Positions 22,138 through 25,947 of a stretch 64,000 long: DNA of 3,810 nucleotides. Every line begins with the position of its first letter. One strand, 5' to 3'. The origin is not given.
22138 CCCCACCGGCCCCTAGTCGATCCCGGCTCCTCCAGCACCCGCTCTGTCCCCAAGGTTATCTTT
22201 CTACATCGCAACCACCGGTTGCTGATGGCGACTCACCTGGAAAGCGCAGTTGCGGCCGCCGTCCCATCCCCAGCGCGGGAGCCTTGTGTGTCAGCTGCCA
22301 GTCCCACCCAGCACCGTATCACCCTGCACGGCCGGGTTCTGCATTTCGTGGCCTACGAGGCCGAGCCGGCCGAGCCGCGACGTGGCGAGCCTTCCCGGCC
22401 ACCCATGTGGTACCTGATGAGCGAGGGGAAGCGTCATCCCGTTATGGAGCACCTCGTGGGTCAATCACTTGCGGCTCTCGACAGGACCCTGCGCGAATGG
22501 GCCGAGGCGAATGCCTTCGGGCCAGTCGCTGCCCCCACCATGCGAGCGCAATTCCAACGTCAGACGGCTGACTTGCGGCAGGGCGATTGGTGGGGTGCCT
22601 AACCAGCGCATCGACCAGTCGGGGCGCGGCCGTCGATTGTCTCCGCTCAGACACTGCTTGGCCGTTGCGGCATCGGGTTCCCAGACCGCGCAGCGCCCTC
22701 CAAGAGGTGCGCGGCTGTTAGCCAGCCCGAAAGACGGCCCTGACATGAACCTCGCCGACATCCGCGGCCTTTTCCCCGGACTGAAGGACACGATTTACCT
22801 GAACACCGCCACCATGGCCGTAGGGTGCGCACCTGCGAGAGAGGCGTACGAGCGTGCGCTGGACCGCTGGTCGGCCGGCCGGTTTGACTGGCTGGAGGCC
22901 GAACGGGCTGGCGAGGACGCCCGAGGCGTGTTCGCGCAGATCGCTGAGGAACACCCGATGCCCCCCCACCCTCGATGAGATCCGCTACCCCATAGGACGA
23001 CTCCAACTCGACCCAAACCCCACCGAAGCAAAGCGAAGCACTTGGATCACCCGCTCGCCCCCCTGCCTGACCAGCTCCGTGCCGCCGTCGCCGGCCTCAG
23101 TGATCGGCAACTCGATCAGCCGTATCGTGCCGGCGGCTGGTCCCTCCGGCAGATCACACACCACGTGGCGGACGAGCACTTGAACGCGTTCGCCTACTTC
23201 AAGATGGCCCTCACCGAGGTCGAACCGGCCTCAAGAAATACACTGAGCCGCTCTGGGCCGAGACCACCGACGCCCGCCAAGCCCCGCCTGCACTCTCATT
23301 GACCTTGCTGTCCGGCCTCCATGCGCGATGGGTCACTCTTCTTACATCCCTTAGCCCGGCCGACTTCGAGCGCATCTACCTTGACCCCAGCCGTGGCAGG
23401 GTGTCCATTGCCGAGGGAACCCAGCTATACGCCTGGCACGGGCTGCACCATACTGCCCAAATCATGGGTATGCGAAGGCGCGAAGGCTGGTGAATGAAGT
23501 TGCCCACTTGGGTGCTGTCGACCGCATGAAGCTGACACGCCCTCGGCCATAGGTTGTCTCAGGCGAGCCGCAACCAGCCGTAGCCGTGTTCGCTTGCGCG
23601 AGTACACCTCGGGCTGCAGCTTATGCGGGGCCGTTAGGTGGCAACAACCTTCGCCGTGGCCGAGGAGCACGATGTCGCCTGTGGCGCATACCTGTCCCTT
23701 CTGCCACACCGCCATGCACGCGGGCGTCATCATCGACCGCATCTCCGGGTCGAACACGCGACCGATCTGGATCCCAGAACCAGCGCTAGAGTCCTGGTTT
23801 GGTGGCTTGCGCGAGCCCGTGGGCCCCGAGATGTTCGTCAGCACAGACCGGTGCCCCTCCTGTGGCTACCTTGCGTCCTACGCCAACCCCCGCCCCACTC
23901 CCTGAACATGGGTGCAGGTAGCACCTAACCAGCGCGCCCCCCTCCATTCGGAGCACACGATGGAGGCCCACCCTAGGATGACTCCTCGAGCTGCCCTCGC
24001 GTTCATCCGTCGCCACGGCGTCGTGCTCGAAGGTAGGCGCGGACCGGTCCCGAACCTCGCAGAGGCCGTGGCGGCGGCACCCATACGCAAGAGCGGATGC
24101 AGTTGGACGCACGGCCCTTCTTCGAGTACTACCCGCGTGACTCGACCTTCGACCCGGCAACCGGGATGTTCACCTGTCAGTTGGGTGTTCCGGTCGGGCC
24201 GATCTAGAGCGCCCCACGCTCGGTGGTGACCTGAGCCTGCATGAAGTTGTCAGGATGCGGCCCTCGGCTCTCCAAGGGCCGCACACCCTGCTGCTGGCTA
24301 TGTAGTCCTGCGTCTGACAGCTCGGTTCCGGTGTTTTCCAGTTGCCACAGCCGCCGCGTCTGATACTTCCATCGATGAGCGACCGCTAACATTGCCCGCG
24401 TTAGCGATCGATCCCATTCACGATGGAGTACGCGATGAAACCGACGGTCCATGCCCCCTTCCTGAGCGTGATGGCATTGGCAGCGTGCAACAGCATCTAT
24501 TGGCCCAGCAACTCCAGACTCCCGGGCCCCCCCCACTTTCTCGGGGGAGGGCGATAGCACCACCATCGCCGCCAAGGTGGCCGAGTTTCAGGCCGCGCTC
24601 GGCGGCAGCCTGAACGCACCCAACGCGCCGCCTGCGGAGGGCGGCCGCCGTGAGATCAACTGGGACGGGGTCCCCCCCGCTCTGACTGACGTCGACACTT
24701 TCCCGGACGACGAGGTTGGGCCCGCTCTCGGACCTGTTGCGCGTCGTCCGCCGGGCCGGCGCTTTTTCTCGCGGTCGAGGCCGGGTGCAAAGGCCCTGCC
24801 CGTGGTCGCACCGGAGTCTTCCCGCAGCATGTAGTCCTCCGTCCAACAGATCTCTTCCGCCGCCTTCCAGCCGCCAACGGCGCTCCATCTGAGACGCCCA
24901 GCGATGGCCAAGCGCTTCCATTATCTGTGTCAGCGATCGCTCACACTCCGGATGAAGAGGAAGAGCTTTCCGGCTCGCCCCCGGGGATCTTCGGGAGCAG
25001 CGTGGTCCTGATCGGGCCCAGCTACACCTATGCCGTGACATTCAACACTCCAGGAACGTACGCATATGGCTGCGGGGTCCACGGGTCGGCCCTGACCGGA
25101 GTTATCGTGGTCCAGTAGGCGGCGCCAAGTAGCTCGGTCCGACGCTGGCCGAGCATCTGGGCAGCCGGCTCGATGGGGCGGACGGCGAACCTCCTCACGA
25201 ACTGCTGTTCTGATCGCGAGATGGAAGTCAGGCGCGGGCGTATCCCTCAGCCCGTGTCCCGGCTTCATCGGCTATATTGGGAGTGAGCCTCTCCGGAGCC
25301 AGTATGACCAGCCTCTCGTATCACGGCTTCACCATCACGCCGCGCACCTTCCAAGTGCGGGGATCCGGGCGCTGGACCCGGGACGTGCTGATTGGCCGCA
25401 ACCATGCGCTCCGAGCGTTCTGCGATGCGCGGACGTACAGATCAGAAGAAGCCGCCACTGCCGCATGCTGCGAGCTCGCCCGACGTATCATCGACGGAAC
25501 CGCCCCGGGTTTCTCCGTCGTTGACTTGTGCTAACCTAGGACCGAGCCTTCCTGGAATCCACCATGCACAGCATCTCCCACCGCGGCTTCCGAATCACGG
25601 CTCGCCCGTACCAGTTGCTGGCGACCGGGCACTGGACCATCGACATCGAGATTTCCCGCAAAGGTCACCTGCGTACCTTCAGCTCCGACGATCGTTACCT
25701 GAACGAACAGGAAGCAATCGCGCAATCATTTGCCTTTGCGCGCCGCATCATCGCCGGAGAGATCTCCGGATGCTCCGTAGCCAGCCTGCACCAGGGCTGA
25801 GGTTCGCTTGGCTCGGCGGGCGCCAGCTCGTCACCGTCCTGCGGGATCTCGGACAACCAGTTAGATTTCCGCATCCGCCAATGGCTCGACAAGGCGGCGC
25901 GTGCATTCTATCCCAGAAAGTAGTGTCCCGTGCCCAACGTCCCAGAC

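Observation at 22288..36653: Three diverged paralogues of an unrecognised roughly 105-aa cassette protein family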

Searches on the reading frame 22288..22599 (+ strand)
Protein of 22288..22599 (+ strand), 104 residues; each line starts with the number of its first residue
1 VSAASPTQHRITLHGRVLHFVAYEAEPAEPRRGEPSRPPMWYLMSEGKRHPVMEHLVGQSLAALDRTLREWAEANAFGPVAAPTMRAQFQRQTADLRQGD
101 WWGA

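Call 6: search_protein_families(library=pfam, proteins=[window:22288-22599:+], max_evalue=10)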
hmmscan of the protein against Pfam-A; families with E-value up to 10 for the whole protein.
window:22288-22599:+ (104 aa): 0 families
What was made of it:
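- On Any curated protein family (Pfam-A, NCBIfam, PHROGs, PADLOC) or solved structure: There were 0 Pfam hits even at E of 10 or less (call 6).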

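Call 7: search_protein_families(library=ncbifam, proteins=[window:22288-22599:+], max_evalue=10)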
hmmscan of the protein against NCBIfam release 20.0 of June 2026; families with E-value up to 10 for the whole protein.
window:22288-22599:+ (104 aa): 1 family
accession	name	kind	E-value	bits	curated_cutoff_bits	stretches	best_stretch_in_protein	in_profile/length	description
NF000997.0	PRK00106.1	equivalog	0.011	14.3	937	1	29-85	274-330/535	ribonuclease Y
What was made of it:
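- On Any curated protein family (Pfam-A, NCBIfam, PHROGs, PADLOC) or solved structure: NCBIfam gave only a 14-bit RNase Y hit far below its cut-off (call 7).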

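Call 19: find_homologous_proteins(query=A1, max_evalue=0.001)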
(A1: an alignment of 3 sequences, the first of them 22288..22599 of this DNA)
Query A1 (3 sequences) (104 aa, profile of the alignment): 220 proteins with E <= 0.001 among 482 candidates; the best 120 are listed.
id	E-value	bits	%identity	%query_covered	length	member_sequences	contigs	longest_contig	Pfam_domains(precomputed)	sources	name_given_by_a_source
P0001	8.9e-55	201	43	99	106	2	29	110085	-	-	-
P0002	9.3e-53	195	47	99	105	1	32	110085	-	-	-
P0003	8.8e-50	185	99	100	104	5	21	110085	-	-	-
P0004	2.0e-46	175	47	99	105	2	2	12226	-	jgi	jgi:hypothetical protein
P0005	4.8e-46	173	41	99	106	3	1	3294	-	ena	-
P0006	8.8e-45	169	45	99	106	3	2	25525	-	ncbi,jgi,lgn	jgi:hypothetical protein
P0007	1.2e-43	166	43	99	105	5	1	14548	-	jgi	jgi:hypothetical protein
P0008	1.4e-43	165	47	100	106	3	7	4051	-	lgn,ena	-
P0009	3.5e-43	164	86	100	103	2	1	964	-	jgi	-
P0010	1.3e-42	162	41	99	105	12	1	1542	-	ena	-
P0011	4.5e-42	161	44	99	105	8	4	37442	-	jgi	jgi:hypothetical protein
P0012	9.2e-42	160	48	99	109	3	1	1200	-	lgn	-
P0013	1.3e-41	159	44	99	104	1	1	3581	-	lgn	-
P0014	1.4e-41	159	50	100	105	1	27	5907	-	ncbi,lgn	-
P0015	1.5e-41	159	43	99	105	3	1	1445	-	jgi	jgi:hypothetical protein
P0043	1.8e-37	146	44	100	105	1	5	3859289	-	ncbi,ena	-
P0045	3.4e-37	145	77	100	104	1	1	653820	-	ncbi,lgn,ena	-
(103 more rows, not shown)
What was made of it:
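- Checked: The family profile finds the copies at E 1e-50 to 1e-55, plus more than 200 other proteins (call 19).
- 220 clusters, all about 100-109 aa and all 'hypothetical' (call 19).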

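Call 20: search_solved_structures(query=A1, max_evalue=10)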
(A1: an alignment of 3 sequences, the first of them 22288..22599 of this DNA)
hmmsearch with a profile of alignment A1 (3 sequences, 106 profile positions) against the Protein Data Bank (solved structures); distinct sequences matched with E-value up to 10: 3.
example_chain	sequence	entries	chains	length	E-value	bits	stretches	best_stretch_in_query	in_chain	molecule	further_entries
9fdy_C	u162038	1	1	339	0.067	16.9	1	46-93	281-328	Transforming growth factor beta receptor type 3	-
6mzn_A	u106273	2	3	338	0.17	15.6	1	47-89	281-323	Transforming growth factor beta receptor III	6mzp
9b9f_E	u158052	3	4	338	0.17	15.6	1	47-89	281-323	Transforming growth factor beta receptor type-3 | Transforming growth factor beta receptor III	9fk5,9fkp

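Call 26: find_encoding_contigs(protein=P0043, flank=6000, max_places=3)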
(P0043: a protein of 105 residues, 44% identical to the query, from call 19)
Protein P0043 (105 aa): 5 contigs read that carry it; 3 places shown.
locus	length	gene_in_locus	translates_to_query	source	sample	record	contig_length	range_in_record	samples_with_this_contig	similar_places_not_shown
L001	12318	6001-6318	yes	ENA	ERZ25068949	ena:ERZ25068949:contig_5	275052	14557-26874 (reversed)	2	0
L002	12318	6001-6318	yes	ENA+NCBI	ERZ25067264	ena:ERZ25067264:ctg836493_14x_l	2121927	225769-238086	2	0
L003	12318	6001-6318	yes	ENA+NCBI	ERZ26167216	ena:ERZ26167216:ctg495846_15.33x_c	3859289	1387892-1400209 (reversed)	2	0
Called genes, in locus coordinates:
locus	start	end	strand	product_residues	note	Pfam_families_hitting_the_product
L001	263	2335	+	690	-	PF13442:Cytochrome_CBB3, PF01011:PQQ, PF13360:PQQ_2, PF13570:Beta-prop_ACSF4 (weak)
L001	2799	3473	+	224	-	PF12762:DDE_Tnp_IS1595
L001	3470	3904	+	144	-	-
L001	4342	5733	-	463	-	-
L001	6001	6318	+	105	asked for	-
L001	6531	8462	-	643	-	PF00400:WD40 (faint), PF26550:Tricorn_2nd, PF26549:Tricorn_N, PF26550:Tricorn_2nd (weak), PF26549:Tricorn_N, PF01738:DLH (weak), PF02129:Peptidase_S15, PF00326:Peptidase_S9, +5 more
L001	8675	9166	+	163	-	PF20434:BD-FAE, PF07859:Abhydrolase_3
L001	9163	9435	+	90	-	-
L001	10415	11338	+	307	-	-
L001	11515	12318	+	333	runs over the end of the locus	PF04199:Cyclase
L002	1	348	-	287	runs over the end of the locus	-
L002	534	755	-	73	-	-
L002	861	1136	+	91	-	-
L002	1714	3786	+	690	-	PF13442:Cytochrome_CBB3, PF01011:PQQ, PF13360:PQQ_2, PF13570:Beta-prop_ACSF4 (weak)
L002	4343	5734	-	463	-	-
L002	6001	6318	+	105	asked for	-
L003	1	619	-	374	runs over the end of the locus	PF03372:Exo_endo_phos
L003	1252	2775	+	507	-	PF13442:Cytochrome_CBB3, PF01011:PQQ, PF13360:PQQ_2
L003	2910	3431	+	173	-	PF00583:Acetyltransf_1, PF13508:Acetyltransf_7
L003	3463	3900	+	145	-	PF00903:Glyoxalase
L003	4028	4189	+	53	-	-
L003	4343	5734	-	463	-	-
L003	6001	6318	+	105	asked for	-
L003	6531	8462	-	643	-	PF00400:WD40 (faint), PF26550:Tricorn_2nd, PF26549:Tricorn_N, PF26550:Tricorn_2nd (weak), PF26549:Tricorn_N, PF01738:DLH (weak), PF02129:Peptidase_S15, PF00326:Peptidase_S9, +5 more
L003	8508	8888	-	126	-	-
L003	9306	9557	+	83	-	-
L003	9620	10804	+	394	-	-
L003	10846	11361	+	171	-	-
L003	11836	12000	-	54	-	-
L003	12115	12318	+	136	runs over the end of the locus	PF13442:Cytochrome_CBB3 (weak)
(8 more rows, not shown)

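Call 27: find_encoding_contigs(protein=P0045, flank=6000, max_places=3)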
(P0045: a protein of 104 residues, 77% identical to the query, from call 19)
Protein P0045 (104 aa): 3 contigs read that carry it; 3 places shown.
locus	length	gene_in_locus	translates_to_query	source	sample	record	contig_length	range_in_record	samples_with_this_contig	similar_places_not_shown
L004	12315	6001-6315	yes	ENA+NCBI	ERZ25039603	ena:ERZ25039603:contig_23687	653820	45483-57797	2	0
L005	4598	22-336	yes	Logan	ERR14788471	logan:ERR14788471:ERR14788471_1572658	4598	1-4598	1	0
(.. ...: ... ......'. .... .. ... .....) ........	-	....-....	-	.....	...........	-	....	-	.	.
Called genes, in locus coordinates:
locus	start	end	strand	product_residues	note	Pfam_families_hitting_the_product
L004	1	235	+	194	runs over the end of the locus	PF05163:DinB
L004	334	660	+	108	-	PF08734:GYD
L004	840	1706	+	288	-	PF00106:adh_short, PF08659:KR, PF13561:adh_short_C2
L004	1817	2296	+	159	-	PF13577:SnoaL_4 (weak), PF14534:DUF4440, PF12680:SnoaL_2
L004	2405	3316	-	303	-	PF00756:Esterase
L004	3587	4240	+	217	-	PF07676:PD40 (weak)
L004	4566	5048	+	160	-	PF00583:Acetyltransf_1, PF13673:Acetyltransf_10, PF13508:Acetyltransf_7, PF08445:FR47 (weak)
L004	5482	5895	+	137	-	PF13577:SnoaL_4 (weak), PF07366:SnoaL, PF14534:DUF4440 (weak), PF12680:SnoaL_2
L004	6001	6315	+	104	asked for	-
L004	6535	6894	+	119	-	-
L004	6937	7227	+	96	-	-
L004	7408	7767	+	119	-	-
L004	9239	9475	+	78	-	PF03006:HlyIII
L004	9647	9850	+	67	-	PF07311:Dodecin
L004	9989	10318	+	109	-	PF01988:VIT1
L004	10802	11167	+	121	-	PF07883:Cupin_2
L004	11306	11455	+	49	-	-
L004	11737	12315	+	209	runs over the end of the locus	PF00484:Pro_CA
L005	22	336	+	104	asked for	-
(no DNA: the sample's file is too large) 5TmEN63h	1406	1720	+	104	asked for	-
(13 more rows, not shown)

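Call 48: search_protein_families(library=pfam, proteins=[L003:4343-5734:-], max_evalue=0.01)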
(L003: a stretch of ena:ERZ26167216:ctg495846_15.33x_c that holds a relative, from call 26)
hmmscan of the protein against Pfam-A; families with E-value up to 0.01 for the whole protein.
L003:4343-5734:- (463 aa): 1 family
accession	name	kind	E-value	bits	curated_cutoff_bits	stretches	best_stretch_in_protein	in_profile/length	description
PF07676.18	PD40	-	0.0071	16.7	20.9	0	259-285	1-24/38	WD40-like Beta Propeller Repeat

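Call 69: search_protein_families(library=padloc, proteins=[window:22288-22599:+], max_evalue=1)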
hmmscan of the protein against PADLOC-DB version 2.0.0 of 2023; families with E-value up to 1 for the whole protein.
window:22288-22599:+ (104 aa): 0 families
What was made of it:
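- No hit to any toxin, antitoxin or defence model (calls 6, 7, 69).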

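Call 70: search_protein_families(library=phrogs, proteins=[window:22288-22599:+], max_evalue=1)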
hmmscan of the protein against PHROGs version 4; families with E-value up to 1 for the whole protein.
window:22288-22599:+ (104 aa): 0 families
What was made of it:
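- On Any curated protein family (Pfam-A, NCBIfam, PHROGs, PADLOC) or solved structure: PADLOC and PHROGs gave nothing significant (calls 69, 70), and the best PDB sequence hit was E 0.067 (call 20).
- Calls 6, 7, 20, 69 and 70 found nothing.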

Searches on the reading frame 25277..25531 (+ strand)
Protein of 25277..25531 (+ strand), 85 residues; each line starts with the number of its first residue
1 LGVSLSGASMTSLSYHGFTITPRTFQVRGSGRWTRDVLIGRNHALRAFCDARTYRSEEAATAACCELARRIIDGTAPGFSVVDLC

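Call 80: search_protein_families(library=pfam, proteins=[window:25277-25531:+], max_evalue=0.01)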
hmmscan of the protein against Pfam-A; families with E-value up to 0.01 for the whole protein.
window:25277-25531:+ (85 aa): 0 families

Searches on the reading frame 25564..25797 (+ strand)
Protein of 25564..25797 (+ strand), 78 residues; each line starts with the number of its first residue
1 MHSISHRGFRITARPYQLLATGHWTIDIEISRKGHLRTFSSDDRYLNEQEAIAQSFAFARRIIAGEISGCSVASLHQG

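Call 80: search_protein_families(library=pfam, proteins=[window:25564-25797:+], max_evalue=0.01)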
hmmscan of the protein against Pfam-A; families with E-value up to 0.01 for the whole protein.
window:25564-25797:+ (78 aa): 1 family
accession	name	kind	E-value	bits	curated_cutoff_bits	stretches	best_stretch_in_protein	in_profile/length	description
PF20204.3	DUF6566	-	0.00011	22.7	26.7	1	1-65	3-70/78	Domain of unknown function (DUF6566)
